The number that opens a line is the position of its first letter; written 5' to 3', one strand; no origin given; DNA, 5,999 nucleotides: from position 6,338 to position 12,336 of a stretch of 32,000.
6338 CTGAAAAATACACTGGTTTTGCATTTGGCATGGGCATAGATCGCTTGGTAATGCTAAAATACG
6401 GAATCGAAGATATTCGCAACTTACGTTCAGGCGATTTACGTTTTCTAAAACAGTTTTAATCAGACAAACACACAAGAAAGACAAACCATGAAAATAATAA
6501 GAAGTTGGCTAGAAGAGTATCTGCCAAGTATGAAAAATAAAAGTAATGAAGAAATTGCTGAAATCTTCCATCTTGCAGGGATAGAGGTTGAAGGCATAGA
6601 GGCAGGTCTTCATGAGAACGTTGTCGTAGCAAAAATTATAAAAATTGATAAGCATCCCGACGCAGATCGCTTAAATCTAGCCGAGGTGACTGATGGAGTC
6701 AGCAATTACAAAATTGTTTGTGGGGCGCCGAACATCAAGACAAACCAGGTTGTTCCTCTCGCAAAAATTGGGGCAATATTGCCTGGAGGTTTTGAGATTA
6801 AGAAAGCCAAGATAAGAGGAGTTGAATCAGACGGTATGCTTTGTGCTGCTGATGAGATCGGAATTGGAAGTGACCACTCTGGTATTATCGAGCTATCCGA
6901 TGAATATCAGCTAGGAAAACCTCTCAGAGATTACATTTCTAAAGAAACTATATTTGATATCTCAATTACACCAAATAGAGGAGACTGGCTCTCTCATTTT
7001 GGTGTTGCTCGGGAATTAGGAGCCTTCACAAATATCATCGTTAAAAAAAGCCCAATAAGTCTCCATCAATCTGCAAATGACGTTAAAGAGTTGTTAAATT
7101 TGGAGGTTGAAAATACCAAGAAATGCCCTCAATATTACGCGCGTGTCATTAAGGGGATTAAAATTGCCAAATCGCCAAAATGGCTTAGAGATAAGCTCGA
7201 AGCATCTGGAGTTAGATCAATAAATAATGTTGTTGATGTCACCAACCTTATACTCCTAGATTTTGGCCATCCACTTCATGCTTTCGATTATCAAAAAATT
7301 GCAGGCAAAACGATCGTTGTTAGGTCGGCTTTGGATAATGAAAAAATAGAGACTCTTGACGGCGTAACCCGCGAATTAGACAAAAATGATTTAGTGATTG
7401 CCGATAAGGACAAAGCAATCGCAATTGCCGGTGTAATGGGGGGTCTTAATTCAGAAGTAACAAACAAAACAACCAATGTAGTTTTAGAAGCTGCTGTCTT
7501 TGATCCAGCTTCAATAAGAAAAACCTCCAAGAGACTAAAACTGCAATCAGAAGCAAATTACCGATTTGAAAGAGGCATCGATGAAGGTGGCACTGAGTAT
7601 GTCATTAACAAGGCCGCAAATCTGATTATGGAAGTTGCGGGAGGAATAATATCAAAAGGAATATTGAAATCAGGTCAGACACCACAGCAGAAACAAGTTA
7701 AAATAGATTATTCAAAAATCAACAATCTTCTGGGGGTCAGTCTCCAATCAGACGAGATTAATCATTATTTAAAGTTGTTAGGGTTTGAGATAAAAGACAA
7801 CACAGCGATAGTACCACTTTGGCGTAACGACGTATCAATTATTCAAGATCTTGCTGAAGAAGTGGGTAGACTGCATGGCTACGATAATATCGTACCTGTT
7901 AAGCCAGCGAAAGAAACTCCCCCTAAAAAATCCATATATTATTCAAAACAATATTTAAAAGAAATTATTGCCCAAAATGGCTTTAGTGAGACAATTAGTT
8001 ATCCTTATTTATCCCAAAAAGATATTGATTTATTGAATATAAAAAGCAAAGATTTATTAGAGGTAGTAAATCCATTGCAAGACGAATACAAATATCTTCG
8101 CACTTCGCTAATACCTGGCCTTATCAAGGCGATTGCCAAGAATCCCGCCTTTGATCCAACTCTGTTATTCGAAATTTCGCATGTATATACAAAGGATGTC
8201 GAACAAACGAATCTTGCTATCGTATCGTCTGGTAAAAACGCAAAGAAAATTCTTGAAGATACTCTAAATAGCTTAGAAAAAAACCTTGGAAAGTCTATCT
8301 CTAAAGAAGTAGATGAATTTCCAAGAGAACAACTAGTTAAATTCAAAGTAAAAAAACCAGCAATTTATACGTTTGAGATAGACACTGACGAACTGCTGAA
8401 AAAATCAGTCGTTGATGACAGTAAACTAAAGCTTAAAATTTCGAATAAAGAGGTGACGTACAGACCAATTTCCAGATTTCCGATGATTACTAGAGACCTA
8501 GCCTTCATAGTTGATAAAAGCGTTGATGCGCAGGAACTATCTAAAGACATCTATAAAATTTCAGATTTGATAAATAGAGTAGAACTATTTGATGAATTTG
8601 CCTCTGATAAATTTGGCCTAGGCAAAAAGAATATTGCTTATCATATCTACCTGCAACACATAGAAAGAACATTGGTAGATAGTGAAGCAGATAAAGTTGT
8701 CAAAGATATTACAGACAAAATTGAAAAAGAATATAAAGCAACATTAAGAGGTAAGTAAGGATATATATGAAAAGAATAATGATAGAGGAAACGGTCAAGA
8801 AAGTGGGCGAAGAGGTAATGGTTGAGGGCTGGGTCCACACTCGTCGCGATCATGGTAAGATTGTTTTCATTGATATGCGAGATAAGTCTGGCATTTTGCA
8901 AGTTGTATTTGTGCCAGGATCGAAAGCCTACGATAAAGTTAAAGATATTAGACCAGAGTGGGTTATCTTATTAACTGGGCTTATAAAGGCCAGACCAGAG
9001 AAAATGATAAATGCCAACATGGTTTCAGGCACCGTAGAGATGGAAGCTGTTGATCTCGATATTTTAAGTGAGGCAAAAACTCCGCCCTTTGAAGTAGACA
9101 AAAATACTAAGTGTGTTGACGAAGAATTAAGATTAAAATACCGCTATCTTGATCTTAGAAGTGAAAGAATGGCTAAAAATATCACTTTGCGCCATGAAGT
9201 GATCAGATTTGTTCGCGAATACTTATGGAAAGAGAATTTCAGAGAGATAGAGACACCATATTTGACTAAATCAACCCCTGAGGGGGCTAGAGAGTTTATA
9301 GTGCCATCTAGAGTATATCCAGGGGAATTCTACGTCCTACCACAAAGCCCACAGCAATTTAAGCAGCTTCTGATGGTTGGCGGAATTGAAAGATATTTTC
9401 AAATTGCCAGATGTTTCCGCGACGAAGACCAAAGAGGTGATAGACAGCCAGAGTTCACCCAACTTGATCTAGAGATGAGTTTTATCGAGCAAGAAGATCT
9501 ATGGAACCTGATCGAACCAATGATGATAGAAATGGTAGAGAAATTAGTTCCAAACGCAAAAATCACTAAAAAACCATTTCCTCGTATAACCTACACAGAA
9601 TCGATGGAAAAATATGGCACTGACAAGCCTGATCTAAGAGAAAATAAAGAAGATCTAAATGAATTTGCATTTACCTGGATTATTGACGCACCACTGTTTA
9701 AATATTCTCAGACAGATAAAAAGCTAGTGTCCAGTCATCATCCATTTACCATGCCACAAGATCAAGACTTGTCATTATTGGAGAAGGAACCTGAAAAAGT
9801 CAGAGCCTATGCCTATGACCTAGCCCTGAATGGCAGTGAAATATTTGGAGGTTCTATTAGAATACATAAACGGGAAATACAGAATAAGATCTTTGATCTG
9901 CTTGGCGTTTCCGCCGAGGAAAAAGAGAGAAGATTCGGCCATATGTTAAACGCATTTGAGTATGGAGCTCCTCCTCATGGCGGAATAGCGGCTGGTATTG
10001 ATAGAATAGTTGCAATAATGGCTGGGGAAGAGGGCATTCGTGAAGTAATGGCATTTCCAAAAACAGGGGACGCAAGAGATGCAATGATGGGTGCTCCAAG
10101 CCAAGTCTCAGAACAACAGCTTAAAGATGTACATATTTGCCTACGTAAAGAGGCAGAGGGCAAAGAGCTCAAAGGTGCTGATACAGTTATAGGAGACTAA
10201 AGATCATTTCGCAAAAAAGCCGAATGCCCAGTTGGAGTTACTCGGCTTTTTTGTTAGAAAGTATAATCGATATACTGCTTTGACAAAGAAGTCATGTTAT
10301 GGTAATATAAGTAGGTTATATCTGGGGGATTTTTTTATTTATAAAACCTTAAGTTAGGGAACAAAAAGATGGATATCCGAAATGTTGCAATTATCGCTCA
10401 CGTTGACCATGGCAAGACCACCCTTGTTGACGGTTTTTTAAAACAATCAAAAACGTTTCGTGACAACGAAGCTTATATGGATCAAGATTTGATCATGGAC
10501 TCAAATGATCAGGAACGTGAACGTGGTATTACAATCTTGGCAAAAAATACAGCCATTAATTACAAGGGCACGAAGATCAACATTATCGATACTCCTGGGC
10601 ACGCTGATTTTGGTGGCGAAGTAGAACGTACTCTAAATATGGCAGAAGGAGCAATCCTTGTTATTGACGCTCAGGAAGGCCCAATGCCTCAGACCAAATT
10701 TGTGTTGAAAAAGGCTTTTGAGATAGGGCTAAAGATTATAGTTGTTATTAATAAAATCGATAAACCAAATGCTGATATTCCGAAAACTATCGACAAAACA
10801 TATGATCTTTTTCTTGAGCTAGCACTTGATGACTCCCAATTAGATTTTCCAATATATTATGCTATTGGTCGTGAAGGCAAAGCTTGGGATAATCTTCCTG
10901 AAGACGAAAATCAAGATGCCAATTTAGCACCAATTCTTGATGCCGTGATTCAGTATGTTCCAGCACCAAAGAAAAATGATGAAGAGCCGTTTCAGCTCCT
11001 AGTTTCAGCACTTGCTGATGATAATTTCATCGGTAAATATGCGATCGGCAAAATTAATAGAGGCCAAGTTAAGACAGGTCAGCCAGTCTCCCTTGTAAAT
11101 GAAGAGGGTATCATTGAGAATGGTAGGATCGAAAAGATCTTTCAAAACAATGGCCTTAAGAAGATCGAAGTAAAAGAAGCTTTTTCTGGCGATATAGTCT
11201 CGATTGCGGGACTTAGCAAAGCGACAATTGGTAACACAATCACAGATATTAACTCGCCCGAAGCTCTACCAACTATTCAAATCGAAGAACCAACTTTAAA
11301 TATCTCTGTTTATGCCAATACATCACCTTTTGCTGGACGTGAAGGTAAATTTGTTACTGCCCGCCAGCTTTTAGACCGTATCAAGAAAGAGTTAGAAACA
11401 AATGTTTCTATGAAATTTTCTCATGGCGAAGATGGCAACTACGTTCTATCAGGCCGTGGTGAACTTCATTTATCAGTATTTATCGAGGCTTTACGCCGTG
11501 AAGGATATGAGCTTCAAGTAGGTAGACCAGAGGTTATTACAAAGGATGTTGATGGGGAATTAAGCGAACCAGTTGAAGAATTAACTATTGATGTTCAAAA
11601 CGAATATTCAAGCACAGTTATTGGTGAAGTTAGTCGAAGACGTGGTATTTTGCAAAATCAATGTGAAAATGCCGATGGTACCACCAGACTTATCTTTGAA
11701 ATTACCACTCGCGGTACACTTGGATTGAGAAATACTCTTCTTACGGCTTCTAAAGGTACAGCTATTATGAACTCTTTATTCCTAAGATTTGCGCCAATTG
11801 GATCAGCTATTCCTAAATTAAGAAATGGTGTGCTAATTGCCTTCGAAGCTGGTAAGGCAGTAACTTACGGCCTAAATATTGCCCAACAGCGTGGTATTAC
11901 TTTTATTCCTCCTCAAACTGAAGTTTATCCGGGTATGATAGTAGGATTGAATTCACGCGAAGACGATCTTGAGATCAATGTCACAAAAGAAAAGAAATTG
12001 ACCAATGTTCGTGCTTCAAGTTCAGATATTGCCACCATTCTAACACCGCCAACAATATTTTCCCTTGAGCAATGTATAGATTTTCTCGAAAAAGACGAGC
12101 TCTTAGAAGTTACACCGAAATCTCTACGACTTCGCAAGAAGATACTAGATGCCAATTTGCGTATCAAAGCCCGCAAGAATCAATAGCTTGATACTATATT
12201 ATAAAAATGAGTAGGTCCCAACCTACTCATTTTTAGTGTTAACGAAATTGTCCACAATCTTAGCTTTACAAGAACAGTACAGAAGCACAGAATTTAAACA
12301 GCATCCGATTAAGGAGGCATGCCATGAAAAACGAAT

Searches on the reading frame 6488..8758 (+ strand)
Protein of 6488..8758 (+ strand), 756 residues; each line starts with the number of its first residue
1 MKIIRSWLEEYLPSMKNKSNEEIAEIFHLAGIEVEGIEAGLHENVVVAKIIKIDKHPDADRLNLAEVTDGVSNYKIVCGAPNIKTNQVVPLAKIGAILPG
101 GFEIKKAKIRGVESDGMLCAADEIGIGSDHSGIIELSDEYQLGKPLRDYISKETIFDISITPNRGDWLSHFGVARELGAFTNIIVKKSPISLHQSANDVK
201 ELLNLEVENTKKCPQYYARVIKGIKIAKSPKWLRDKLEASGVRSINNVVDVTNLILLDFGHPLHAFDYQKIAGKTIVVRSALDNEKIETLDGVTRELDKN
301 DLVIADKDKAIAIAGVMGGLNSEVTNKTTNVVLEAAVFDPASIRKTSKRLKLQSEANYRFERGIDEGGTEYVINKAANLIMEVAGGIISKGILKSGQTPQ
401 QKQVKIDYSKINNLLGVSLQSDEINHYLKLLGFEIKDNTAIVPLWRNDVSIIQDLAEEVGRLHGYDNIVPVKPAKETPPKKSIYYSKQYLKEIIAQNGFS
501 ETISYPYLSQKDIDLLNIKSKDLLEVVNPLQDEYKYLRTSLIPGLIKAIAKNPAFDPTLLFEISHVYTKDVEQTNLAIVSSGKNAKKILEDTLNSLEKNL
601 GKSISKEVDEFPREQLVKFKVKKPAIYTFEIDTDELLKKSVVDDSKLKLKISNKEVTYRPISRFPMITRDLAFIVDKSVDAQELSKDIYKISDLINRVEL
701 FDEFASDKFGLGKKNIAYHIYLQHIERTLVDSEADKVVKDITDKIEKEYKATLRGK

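Call 95: search_protein_families(library=pfam, proteins=[window:6488-8758:+], max_evalue=0.0001)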
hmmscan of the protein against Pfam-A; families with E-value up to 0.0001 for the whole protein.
window:6488-8758:+ (756 aa): 5 families
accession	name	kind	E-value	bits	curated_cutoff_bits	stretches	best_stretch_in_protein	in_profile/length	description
PF03483.22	B3_4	-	1.2e-70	237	29.3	1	212-385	1-174/174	B3/4 domain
PF03147.19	FDX-ACB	-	1.2e-21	77.3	31.1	1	662-754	1-94/94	Ferredoxin-fold anticodon binding domain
PF01588.26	tRNA_bind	-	8.1e-20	71.2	27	1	45-144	1-95/96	Putative tRNA binding domain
PF17759.6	tRNA_synthFbeta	-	3.8e-19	69.4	22.4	1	481-586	16-131/214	Phenylalanyl tRNA synthetase beta chain CLM domain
PF03484.21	B5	-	2.9e-16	59.8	28.6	1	404-465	1-67/67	tRNA synthetase B5 domain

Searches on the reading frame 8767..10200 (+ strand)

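Call 95: search_protein_families(library=pfam, proteins=[window:8767-10200:+], max_evalue=0.0001)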
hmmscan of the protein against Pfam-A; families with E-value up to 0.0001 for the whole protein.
window:8767-10200:+ (477 aa): 2 families
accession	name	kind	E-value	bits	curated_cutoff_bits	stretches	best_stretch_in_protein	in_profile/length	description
PF00152.25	tRNA-synt_2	-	1e-118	396.3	25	1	118-433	1-307/308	tRNA synthetases class II (D, K and N)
PF01336.31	tRNA_anti-codon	-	1.3e-15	57.5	27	1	17-84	1-64/75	OB-fold nucleic acid binding domain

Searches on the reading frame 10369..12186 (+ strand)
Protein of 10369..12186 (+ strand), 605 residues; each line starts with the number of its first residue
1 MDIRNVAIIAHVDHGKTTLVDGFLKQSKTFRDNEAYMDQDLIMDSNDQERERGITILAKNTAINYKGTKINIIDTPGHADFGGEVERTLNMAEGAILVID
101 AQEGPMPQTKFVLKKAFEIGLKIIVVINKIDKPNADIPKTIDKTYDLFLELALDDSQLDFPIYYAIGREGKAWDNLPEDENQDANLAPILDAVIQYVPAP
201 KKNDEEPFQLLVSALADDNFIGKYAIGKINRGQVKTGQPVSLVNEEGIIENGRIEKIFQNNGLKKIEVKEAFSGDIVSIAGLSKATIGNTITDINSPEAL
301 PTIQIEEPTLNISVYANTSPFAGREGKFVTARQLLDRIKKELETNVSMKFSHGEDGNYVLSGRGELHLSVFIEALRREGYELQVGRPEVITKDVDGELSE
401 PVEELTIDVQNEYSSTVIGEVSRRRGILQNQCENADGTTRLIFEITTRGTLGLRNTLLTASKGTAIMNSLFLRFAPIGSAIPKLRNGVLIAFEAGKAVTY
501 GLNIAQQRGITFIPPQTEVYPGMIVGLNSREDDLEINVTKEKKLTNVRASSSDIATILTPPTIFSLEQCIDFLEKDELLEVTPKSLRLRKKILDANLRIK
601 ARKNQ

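Call 95: search_protein_families(library=pfam, proteins=[window:10369-12186:+], max_evalue=0.0001)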
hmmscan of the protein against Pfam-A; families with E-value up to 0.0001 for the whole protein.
window:10369-12186:+ (605 aa): 7 families
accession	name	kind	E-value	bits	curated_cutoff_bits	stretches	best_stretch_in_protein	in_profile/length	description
PF00009.33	GTP_EFTU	-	1e-55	188.7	26.5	1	2-198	2-187/188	Elongation factor Tu GTP binding domain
PF21018.2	BipA_C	-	8.1e-44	148.3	23.8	1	486-594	1-109/110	TypA/BipA C-terminal domain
PF00679.30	EFG_C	-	3.2e-17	62.8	27.9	1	398-480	2-84/89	Elongation factor G C-terminus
PF03144.31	GTP_EFTU_D2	-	3.3e-09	37.5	30.3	1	222-292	1-73/73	Elongation factor Tu domain 2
PF22042.2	EF-G_D2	-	1.6e-08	35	27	1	210-292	4-82/84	Elongation factor G domain 2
PF01926.29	MMR_HSR1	-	9.4e-06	26.2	21.9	1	51-129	29-113/113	50S ribosome-binding GTPase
PF14492.12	EFG_III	-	3.8e-05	24.1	27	0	333-384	20-73/75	Elongation Factor G, domain III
